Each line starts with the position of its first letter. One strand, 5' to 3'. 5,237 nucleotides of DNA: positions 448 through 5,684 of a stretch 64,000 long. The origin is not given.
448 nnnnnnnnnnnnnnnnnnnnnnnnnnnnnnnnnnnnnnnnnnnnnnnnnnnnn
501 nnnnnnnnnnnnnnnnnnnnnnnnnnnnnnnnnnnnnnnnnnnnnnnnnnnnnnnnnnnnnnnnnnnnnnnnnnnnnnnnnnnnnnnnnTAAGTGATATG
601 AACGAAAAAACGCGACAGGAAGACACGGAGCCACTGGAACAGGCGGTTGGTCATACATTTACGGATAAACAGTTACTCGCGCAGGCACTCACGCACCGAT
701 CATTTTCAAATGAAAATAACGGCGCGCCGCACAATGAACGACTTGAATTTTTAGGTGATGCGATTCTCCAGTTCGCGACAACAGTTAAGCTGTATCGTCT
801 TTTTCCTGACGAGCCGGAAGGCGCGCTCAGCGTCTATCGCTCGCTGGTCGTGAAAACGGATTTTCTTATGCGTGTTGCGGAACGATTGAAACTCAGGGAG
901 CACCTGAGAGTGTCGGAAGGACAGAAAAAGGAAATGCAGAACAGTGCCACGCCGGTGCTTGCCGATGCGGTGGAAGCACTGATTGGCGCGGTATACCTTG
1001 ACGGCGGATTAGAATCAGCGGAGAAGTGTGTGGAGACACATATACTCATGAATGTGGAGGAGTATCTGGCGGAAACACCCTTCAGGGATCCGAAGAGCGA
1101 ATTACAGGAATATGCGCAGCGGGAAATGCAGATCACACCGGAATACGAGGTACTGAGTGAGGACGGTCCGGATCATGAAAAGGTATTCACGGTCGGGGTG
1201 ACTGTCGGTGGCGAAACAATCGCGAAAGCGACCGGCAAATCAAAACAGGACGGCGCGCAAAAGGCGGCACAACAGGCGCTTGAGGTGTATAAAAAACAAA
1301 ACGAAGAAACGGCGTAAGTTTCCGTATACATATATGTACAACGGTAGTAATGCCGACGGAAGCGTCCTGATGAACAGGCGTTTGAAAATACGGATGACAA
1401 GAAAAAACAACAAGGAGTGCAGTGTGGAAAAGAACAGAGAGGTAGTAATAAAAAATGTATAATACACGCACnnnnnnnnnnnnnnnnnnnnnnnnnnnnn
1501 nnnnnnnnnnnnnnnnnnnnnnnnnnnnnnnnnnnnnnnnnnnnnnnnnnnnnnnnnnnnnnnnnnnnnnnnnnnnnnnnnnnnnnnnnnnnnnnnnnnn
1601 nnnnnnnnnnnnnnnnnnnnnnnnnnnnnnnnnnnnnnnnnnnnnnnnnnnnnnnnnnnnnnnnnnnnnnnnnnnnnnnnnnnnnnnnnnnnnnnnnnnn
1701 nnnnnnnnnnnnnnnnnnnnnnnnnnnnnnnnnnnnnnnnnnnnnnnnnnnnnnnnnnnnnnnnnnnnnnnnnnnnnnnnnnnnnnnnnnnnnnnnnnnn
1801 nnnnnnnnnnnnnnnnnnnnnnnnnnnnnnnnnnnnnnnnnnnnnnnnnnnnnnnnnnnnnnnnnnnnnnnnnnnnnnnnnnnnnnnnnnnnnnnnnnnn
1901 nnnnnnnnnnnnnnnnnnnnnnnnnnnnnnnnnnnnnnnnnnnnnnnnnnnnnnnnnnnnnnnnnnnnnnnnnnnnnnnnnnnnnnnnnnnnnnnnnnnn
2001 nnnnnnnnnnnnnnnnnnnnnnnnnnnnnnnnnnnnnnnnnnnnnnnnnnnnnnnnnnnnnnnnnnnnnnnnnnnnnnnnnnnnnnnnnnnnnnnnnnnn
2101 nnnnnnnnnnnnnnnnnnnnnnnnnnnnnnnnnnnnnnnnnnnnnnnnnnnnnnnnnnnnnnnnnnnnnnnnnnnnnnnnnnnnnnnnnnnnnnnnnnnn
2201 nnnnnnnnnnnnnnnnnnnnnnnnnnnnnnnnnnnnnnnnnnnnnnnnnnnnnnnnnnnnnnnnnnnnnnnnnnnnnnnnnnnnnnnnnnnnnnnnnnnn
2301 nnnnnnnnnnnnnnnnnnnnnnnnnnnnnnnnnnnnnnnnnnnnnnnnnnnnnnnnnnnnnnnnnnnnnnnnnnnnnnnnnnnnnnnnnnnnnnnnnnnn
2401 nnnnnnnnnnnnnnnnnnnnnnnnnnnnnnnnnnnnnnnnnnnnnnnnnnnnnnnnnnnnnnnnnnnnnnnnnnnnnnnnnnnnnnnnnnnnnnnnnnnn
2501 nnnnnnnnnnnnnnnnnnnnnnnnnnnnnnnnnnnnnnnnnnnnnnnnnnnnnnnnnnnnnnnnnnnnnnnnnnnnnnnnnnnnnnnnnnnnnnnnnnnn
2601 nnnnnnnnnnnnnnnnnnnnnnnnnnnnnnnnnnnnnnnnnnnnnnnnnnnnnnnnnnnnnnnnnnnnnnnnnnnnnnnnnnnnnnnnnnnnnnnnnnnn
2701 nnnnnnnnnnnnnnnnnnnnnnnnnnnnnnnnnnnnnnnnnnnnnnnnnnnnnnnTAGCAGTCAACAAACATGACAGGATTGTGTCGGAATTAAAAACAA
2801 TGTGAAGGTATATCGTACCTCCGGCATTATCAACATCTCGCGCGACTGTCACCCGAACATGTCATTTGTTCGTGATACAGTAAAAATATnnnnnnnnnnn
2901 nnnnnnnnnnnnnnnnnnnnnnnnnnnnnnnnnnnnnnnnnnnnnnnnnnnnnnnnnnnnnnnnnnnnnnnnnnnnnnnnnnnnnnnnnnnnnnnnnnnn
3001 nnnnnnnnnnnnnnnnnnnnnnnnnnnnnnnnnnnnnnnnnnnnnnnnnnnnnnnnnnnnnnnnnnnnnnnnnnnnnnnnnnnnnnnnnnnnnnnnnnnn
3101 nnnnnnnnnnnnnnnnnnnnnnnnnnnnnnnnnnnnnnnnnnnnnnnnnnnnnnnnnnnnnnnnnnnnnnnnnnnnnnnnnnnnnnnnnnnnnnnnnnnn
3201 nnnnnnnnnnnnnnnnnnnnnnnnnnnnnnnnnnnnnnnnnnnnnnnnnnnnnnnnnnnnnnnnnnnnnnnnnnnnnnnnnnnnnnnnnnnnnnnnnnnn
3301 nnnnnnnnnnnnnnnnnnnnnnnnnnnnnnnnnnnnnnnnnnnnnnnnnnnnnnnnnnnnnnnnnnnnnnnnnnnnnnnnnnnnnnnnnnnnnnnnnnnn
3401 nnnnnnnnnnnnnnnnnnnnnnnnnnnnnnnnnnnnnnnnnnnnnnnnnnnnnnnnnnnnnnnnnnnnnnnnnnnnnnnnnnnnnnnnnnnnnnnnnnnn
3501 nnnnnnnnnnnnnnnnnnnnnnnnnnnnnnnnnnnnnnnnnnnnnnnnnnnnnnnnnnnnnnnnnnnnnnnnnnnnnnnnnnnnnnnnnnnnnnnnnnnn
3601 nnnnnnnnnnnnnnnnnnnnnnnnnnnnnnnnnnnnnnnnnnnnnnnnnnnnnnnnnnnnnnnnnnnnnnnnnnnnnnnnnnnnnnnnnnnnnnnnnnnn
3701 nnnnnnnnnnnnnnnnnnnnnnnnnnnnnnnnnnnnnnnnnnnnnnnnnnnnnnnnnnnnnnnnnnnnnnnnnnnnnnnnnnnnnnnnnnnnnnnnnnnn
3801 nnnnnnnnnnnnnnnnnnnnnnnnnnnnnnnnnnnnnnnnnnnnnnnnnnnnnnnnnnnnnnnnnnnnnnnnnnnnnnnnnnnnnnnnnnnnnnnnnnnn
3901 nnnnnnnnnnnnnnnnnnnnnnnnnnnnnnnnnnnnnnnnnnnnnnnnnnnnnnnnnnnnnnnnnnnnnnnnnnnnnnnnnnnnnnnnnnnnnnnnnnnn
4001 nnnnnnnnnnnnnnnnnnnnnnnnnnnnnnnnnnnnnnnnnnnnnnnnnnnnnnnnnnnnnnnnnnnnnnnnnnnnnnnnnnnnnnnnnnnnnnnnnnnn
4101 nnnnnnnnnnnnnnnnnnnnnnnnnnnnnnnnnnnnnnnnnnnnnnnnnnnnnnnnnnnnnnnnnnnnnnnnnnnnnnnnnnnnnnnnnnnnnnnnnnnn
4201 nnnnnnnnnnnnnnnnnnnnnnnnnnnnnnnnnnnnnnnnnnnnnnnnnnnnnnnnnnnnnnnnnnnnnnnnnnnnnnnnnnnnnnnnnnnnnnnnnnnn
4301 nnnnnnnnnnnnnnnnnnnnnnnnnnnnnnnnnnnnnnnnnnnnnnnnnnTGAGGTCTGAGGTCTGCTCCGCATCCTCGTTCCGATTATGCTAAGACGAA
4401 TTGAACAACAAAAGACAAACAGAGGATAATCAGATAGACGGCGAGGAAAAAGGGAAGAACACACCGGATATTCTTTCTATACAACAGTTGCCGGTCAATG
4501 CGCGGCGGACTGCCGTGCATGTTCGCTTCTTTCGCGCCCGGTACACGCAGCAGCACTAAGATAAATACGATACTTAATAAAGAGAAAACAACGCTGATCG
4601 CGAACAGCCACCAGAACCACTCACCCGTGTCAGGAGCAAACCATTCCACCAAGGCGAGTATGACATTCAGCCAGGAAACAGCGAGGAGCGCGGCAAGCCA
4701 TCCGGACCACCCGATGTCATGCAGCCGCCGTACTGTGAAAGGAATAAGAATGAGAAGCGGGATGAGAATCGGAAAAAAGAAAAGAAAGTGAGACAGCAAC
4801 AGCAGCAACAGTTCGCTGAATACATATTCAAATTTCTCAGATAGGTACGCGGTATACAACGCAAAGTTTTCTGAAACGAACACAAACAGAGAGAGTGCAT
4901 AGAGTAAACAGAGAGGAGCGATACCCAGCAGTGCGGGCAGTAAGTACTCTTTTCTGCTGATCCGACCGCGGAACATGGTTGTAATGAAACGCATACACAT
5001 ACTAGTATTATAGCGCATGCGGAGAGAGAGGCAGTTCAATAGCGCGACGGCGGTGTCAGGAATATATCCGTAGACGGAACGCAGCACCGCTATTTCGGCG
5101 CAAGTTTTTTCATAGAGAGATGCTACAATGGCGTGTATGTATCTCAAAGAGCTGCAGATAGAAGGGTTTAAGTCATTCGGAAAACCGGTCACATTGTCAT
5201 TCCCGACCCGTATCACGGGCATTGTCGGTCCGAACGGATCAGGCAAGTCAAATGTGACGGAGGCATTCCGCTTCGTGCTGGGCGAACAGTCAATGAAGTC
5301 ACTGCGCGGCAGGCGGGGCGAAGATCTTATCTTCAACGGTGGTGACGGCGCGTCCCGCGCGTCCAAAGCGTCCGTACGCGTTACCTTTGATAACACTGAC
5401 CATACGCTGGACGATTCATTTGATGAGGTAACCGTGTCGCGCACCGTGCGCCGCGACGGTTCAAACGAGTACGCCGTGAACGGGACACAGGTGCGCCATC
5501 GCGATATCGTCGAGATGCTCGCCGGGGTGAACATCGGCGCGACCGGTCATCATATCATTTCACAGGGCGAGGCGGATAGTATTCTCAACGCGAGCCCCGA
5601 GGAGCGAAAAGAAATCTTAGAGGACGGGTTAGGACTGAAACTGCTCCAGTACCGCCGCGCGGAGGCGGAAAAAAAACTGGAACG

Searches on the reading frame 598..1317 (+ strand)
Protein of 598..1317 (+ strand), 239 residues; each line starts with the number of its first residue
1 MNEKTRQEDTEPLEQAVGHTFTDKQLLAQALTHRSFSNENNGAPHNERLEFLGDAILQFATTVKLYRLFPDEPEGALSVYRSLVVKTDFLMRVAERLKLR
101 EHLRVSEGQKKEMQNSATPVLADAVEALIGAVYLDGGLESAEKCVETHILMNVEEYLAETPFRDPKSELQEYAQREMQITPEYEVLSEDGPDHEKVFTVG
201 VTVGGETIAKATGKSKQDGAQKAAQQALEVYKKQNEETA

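Call 11: search_protein_families(library=pfam, proteins=[window:598-1317:+])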
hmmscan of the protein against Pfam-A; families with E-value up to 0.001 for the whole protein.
window:598-1317:+ (239 aa): 6 families
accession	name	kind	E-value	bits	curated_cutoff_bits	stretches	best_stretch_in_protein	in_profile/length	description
PF14622.11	Ribonucleas_3_3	-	2.3e-35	122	35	1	23-151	1-126/128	Ribonuclease-III-like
PF00636.31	Ribonuclease_3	-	2.1e-23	83.5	27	1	47-137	1-102/102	Ribonuclease III domain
PF00035.32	dsrm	-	2.4e-19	70.1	23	1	165-230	1-65/66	Double-stranded RNA binding motif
PF22935.1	RM44_endonuclase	-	7e-05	23.4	27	1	18-131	14-138/139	Large ribosomal subunit protein mL44, endonuclease domain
PF24995.1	DSRM_2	-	0.00017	22.4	27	1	197-232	43-78/79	dsRNA binding domain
PF14709.13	DND1_DSRM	-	0.00051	20.7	25.7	0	164-208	2-46/80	double strand RNA binding domain from DEAD END PROTEIN 1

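Call 25: list_cluster_members(proteins=[window:598-1317:+, window:2890-4353:+, window:54871-55941:+, window:18182-22270:+, window:34556-37360:+, window:56127-60329:+])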
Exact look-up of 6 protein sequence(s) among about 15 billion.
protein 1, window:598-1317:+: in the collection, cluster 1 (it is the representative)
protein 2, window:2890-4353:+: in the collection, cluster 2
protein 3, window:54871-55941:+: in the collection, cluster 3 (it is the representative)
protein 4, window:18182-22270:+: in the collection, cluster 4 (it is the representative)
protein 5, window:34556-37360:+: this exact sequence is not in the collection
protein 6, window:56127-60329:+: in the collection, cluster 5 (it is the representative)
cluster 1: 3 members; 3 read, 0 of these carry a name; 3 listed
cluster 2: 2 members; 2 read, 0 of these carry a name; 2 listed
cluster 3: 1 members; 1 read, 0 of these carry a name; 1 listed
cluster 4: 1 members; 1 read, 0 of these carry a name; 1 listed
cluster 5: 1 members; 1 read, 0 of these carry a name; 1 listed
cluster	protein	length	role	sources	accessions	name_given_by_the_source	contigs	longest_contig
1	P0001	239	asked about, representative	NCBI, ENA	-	-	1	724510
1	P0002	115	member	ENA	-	-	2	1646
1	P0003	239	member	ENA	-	-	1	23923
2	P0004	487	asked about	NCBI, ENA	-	-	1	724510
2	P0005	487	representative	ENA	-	-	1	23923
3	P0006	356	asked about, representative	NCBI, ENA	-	-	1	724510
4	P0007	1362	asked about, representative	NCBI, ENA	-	-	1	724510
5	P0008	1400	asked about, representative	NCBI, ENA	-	-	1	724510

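Call 26: find_encoding_contigs(protein=window:598-1317:+, flank=10000, max_places=6)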
Protein window:598-1317:+ (239 aa): no gene with exactly this product is on record in the collection.

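Call 41: find_encoding_contigs(protein=P0005, flank=10000, max_places=6)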
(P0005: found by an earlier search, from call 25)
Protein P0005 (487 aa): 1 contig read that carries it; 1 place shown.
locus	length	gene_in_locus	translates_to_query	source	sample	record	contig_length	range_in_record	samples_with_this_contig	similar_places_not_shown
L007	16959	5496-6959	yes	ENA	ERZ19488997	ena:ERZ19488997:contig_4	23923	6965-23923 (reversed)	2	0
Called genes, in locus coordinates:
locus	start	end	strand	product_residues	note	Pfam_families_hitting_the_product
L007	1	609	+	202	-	?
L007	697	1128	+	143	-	-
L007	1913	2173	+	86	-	PF01783:Ribosomal_L32p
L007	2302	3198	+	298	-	PF01029:NusB, PF00293:NUDIX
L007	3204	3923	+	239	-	PF14622:Ribonucleas_3_3, PF00636:Ribonuclease_3, PF00035:dsrm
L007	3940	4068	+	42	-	-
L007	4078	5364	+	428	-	-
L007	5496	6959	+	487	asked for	PF13522:GATase_6, PF13537:GATase_7, PF00156:Pribosyltran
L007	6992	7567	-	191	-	PF05656:DUF805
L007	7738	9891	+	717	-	PF00005:ABC_tran (faint), PF02463:SMC_N, PF13175:AAA_15, PF13476:AAA_23 (weak), PF13304:AAA_21 (weak)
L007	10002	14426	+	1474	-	PF12733:Cadherin-like, PF14312:FG-GAP_2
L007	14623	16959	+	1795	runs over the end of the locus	PF14312:FG-GAP_2, PF09582:AnfO_nitrog (faint), PF14312:FG-GAP_2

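Call 64: find_homologous_proteins(query=window:598-1317:+, max_evalue=1e-20)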
Query window:598-1317:+ (239 aa): 7804 proteins with E <= 1e-20 among 8000 candidates; the best 120 are listed.
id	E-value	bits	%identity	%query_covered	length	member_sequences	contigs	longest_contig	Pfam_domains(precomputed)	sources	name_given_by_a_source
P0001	3.7e-150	515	100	100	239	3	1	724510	PF00636.32,PF14622.12,PF00035.33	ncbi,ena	-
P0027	8.6e-85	302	63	92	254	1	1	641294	PF00636.32,PF22935.2,PF14622.12,PF00035.33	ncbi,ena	-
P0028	1.2e-84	301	63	92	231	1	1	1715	PF00636.32,PF22935.2,PF14622.12,PF00035.33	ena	-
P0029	1.1e-83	298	61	95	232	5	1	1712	PF00636.32,PF14622.12,PF00035.33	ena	-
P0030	8.3e-83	295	60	97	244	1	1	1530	PF00636.32,PF14622.12,PF00035.33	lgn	-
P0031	7.6e-82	292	61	91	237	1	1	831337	PF00636.32,PF14622.12,PF00035.33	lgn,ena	-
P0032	1.1e-81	292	59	92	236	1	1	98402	PF00636.32,PF14622.12,PF00035.33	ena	-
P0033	1.4e-81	291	59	97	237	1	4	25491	PF00636.32,PF22935.2,PF14622.12,PF00035.33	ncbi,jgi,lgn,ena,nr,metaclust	ncbi:MAG: ribonuclease III [Candidatus Kaiserbacteria bacterium]|nr:ribonuclease III [Candidatus Kai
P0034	1.9e-78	281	57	94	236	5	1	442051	PF14709.14,PF00636.32,PF22935.2,PF14622.12,PF00035.33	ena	-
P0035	3.1e-78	280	57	95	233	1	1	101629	PF00636.32,PF14622.12,PF00035.33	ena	-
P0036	9.4e-78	279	60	93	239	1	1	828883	PF00636.32,PF22935.2,PF14622.12,PF00035.33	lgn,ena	-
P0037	2.0e-77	278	57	93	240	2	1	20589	PF00636.32,PF22935.2,PF14622.12,PF00035.33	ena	-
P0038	1.4e-76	275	57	97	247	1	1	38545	PF00636.32,PF24995.2,PF22935.2,PF14622.12,PF00035.33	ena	-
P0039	1.8e-76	275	58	95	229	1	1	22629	PF14709.14,PF00636.32,PF22935.2,PF14622.12,PF00035.33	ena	-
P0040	2.5e-75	271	53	97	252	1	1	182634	PF00636.32,PF14622.12,PF00035.33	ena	-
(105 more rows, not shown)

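Call 65: find_encoding_contigs(protein=P0027, flank=10000, max_places=2)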
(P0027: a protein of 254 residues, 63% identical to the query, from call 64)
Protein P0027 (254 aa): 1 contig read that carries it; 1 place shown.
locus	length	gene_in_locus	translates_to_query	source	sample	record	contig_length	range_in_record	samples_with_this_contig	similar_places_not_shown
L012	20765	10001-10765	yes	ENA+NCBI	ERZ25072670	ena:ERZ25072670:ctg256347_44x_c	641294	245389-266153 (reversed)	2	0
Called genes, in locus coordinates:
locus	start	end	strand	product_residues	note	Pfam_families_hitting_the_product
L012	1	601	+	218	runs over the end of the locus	PF00834:Ribul_P_3_epim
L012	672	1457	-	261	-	PF00520:Ion_trans (weak), PF07885:Ion_trans_2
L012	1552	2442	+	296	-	PF13292:DXP_synthase_N, PF00456:Transketolase_N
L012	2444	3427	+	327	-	PF02779:Transket_pyr, PF02780:Transketolase_C, PF22613:Transketolase_C_1 (faint)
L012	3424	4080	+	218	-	-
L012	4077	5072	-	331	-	PF00294:PfkB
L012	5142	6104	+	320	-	PF00389:2-Hacid_dh, PF02826:2-Hacid_dh_C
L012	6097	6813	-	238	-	PF13386:DsbD_2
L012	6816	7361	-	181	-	PF00085:Thioredoxin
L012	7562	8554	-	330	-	PF11376:DUF3179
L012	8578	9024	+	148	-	PF01783:Ribosomal_L32p (weak)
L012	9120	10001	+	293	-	PF01029:NusB, PF00293:NUDIX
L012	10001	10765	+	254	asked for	PF22935:RM44_endonuclase, PF14622:Ribonucleas_3_3, PF00636:Ribonuclease_3, PF00035:dsrm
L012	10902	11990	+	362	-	PF07787:TMEM43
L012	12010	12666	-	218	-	PF02481:DNA_processg_A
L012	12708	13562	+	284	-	-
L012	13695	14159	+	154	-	PF00075:RNase_H, PF13456:RVT_3 (faint)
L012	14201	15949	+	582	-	PF07973:tRNA_SAD, PF00587:tRNA-synt_2b, PF03129:HGTP_anticodon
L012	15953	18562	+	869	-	PF00005:ABC_tran (faint), PF02463:SMC_N (faint), PF13191:AAA_16 (faint), PF13555:AAA_29 (faint), PF13304:AAA_21 (faint), PF17760:UvrA_inter, PF00684:DnaJ_CXXCXGXG (faint)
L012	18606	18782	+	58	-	-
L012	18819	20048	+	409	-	PF01541:GIY-YIG (weak), PF27096:UvrC_M, PF08459:UvrC_RNaseH_dom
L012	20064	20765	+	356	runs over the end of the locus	PF13480:Acetyltransf_6, PF02388:FemAB (weak)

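Call 66: find_encoding_contigs(protein=P0031, flank=10000, max_places=2)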
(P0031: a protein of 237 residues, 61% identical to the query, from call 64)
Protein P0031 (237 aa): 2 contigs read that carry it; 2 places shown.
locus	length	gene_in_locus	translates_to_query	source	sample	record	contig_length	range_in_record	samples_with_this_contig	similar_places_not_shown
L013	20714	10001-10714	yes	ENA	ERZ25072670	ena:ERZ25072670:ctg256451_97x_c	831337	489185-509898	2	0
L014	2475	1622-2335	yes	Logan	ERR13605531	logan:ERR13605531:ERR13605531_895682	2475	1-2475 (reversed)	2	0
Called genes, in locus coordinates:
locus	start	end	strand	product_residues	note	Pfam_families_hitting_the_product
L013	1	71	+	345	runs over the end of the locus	PF00145:DNA_methylase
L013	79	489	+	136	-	PF03852:Vsr, PF04480:DUF559 (faint), PF18741:MTES_1575 (faint)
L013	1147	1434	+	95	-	-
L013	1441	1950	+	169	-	-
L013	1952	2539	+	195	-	PF02525:Flavodoxin_2, PF03358:FMN_red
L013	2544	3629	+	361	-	PF01926:MMR_HSR1, PF02421:FeoB_N (weak), PF06071:YchF-GTPase_C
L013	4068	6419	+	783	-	PF00133:tRNA-synt_1, PF09334:tRNA-synt_1g, PF13603:tRNA-synt_1_2, PF00133:tRNA-synt_1, PF08264:Anticodon_1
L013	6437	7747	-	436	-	PF00275:EPSP_synthase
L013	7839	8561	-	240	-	-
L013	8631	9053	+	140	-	-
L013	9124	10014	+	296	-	PF01029:NusB, PF00293:NUDIX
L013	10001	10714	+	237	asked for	PF14622:Ribonucleas_3_3, PF00636:Ribonuclease_3, PF00035:dsrm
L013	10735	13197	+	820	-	PF00005:ABC_tran (faint), PF02463:SMC_N, PF13175:AAA_15, PF13476:AAA_23, PF13304:AAA_21 (weak)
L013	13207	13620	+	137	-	PF00856:SET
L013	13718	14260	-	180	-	-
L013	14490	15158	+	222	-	-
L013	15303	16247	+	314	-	-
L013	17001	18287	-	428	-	PF01259:SAICAR_synt, PF00731:AIRC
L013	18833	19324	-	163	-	-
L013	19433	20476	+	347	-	PF00953:Glycos_transf_4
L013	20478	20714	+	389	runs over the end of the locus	PF01098:FTSW_RODA_SPOVE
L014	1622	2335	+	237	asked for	PF14622:Ribonucleas_3_3, PF00636:Ribonuclease_3, PF00035:dsrm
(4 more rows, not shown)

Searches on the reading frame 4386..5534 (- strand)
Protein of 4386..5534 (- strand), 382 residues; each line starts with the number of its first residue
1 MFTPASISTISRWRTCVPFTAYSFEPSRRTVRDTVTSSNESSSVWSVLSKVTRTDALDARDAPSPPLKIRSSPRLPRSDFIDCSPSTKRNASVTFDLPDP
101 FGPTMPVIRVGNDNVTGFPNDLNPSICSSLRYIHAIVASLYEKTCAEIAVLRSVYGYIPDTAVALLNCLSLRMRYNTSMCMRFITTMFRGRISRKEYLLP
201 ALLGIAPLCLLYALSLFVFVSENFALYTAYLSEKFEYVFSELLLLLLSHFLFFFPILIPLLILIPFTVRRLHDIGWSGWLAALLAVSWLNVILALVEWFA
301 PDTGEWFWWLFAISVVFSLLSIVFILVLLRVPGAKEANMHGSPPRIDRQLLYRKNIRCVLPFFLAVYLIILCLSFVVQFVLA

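Call 11: search_protein_families(library=pfam, proteins=[window:4386-5534:-])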
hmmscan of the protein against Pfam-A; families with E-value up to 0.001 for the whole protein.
window:4386-5534:- (382 aa): 1 family
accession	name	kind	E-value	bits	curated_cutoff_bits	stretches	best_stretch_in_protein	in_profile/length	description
PF05656.20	DUF805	-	3.3e-10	40.9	25.7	1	187-341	3-110/111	Protein of unknown function (DUF805)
